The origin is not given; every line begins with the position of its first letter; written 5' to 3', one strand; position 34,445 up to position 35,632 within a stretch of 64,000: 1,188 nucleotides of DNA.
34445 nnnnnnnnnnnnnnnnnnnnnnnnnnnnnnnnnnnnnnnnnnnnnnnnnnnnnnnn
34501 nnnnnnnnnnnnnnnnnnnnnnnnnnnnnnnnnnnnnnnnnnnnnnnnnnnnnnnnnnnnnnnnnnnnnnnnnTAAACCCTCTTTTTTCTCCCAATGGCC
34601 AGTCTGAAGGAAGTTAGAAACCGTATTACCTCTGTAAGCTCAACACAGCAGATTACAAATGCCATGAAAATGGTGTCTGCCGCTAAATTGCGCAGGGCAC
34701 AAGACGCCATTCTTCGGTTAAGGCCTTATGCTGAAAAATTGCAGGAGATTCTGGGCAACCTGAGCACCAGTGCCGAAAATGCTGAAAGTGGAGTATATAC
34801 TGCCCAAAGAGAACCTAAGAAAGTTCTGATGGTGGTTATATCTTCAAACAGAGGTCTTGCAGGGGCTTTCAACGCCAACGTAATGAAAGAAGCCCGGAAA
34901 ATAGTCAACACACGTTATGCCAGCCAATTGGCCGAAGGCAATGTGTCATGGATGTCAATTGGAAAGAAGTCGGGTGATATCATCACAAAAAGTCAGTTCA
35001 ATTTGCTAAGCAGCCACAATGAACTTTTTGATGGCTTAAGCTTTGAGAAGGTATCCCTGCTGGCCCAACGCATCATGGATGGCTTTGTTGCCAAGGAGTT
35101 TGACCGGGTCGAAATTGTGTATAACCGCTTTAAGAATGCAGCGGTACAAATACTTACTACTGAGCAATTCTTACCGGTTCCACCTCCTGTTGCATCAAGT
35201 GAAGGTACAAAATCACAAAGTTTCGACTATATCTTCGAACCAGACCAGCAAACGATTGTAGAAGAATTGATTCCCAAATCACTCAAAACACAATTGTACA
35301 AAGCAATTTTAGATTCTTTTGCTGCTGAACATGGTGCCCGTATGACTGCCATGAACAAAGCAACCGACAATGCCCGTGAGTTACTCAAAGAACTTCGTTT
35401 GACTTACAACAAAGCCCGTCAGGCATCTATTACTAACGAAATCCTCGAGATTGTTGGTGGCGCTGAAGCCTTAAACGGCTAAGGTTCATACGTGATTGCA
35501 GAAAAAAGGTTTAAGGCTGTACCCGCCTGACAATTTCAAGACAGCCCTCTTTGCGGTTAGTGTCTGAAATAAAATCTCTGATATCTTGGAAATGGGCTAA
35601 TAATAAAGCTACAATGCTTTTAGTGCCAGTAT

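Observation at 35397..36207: A DUF433/DUF5615 toxin-antitoxin-like pair inserted at the atpG 3' end, flanked by an 84-bp perfect direct repeat that duplicates the atpG terminus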

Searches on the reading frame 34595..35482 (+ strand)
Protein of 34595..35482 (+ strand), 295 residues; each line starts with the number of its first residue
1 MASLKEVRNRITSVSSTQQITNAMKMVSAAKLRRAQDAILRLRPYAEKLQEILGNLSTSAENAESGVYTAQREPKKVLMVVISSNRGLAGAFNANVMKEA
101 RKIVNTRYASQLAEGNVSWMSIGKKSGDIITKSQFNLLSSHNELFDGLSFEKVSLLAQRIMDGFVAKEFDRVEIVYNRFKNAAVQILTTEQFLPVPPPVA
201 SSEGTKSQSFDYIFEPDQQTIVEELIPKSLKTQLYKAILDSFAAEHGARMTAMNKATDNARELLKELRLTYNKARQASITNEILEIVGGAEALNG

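Call 6: search_protein_families(library=pfam, proteins=[window:34595-35482:+])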
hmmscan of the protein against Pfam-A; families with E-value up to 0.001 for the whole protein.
window:34595-35482:+ (295 aa): 1 family
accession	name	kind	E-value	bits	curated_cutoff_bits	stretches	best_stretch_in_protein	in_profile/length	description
PF00231.24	ATP-synt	-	3.9e-99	332.4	39.9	1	3-293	1-285/285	ATP synthase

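Call 7: find_encoding_contigs(protein=window:34595-35482:+, flank=6000, max_places=10)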
Protein window:34595-35482:+ (295 aa): 9 contigs read that carry it; 8 places shown.
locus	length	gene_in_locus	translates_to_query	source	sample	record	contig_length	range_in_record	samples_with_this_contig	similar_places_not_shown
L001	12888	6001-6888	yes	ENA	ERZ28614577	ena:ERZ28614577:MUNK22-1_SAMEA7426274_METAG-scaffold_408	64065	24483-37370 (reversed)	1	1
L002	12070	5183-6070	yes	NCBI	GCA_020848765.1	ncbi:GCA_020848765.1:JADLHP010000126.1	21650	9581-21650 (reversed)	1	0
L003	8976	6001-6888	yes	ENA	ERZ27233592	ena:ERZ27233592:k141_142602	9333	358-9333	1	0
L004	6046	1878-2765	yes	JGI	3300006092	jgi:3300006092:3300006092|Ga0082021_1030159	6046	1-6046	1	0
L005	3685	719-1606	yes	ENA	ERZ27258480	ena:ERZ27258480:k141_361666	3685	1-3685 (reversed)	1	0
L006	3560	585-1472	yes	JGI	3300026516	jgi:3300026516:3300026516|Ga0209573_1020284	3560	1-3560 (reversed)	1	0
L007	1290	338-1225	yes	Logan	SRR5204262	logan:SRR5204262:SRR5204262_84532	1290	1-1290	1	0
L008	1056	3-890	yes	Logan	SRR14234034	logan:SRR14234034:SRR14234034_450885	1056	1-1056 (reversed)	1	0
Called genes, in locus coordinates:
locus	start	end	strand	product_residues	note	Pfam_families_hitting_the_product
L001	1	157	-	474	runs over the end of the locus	PF02812:ELFV_dehydrog_N, PF00208:ELFV_dehydrog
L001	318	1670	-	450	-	PF02844:GARS_N, PF01071:GARS_A, PF02222:ATP-grasp (weak), PF02655:ATP-grasp_3 (weak), PF02786:CPSase_L_D2, PF02843:GARS_C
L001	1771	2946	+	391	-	PF28541:DUF8433, PF00119:ATP-synt_A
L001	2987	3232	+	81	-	PF00137:ATP-synt_C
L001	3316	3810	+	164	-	PF00430:ATP-synt_B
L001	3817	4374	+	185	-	PF00213:OSCP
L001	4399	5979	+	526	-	PF02874:ATP-synt_ab_N, PF00006:ATP-synt_ab, PF00306:ATP-synt_ab_C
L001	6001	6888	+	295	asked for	PF00231:ATP-synt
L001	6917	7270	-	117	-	PF18480:DUF5615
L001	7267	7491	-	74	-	PF04255:DUF433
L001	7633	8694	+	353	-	PF01266:DAO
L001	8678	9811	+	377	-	PF01757:Acyl_transf_3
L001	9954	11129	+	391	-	PF04468:PSP1, PF28472:PSP1_3rd, PF28473:YaaT_C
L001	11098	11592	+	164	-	PF14109:GldH_lipo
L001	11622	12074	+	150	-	PF14539:DUF4442, PF09500:YiiD_C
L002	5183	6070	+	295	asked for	PF00231:ATP-synt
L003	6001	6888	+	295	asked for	PF00231:ATP-synt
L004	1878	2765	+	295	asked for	PF00231:ATP-synt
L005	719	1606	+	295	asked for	PF00231:ATP-synt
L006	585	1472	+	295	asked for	PF00231:ATP-synt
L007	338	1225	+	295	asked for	PF00231:ATP-synt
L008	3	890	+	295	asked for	PF00231:ATP-synt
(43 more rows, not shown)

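Call 11: find_related_loci(query=window:34595-35479:+, collection=genome_contigs, flank=5000)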
Query window:34595-35479:+ (295 aa) in genome_contigs; peptide patterns used: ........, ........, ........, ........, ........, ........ (x = any residue, [..] = any of these).
581 stretches matched a pattern; 540 encode a relative of the query (tblastn E <= 1e-3); the best 80 are kept; 80 distinct loci.
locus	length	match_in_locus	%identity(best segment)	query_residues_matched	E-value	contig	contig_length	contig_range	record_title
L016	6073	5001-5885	81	1-295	7e-165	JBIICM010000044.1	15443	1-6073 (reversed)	MAG: Flavobacteriales bacterium isolate ME2000-08-01pf_3300043466_group1_bin130 Rohwer_bin937_scaffold_2855_c1, whole ge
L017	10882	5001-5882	72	1-295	2e-143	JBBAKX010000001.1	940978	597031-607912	MAG: Flavobacteriales bacterium isolate EUL_048 ctg1-EUL_048, whole genome shotgun sequence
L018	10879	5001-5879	74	1-295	4e-143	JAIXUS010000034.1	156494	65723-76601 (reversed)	MAG: Bacteroidetes bacterium isolate D1_MAG_00037 pond_D1_MAG_00037_000000000049, whole genome shotgun sequence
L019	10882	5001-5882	71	1-295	7e-143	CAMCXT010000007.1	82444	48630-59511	MAG: Chitinophaga pinensis isolate MiE-14oct19-96 genome assembly, contig: MiE-14oct19-C253, whole genome shotgun sequen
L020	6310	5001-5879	71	1-295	7e-142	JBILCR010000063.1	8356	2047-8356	MAG: Flavobacteriales bacterium isolate ME2016-06-30_3300036399_group7_bin138 Rohwer_bin935_scaffold_6690_c1, whole geno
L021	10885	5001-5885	72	1-295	6e-142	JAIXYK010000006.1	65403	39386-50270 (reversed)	MAG: Bacteroidetes bacterium isolate D8_MAG_00011 pond_D8_MAG_00011_000000000016, whole genome shotgun sequence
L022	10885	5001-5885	70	1-295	8e-142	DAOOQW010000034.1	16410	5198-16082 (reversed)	MAG TPA_asm: Flavobacteriales bacterium isolate AMR_MDS_2561 NODE_4304_length_16410_cov_6.264506, whole genome shotgun s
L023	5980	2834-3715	71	1-295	3e-142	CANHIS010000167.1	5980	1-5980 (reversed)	MAG: Bacteroidetes bacterium isolate RE-26jul17-123 genome assembly, contig: RE-26jul17-C27518, whole genome shotgun seq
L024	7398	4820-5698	71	1-295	2e-141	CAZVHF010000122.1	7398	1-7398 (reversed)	MAG TPA_asm: uncultured Chitinophaga sp. isolate SRP193358_co1_648 genome assembly, contig: NODE_31084_length_7398_cov_8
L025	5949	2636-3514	71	1-295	2e-141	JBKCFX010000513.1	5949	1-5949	MAG: Bacteroidia bacterium isolate samp_510_concoct_1045 samp_510_1575064, whole genome shotgun sequence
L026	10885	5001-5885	69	1-295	2e-140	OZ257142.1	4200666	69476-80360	MAG: Bacteroidia bacterium isolate f8844648-92d0-4f52-a419-15c143df4b1a genome assembly, chromosome: 1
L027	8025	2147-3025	70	1-295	5e-140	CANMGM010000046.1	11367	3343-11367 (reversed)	MAG: Bacteroidetes bacterium isolate ZE-Oct18-175 genome assembly, contig: ZE-Oct18-C5762, whole genome shotgun sequence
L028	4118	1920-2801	70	1-295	8e-143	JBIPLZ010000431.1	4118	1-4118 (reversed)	MAG: Flavobacteriales bacterium isolate ME2015-10-10_3300044731_group6_bin130 Rohwer_bin934_scaffold_35324_c1, whole gen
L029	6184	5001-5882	71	1-295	3e-139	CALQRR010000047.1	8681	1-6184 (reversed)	MAG: Chitinophaga pinensis isolate HRSG-E1-bin-73 genome assembly, contig: HRSG-E1-C4675, whole genome shotgun sequence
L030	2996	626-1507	70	1-295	1e-143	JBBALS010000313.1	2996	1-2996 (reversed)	MAG: Flavobacteriales bacterium isolate EUL_069 ctg313-EUL_069, whole genome shotgun sequence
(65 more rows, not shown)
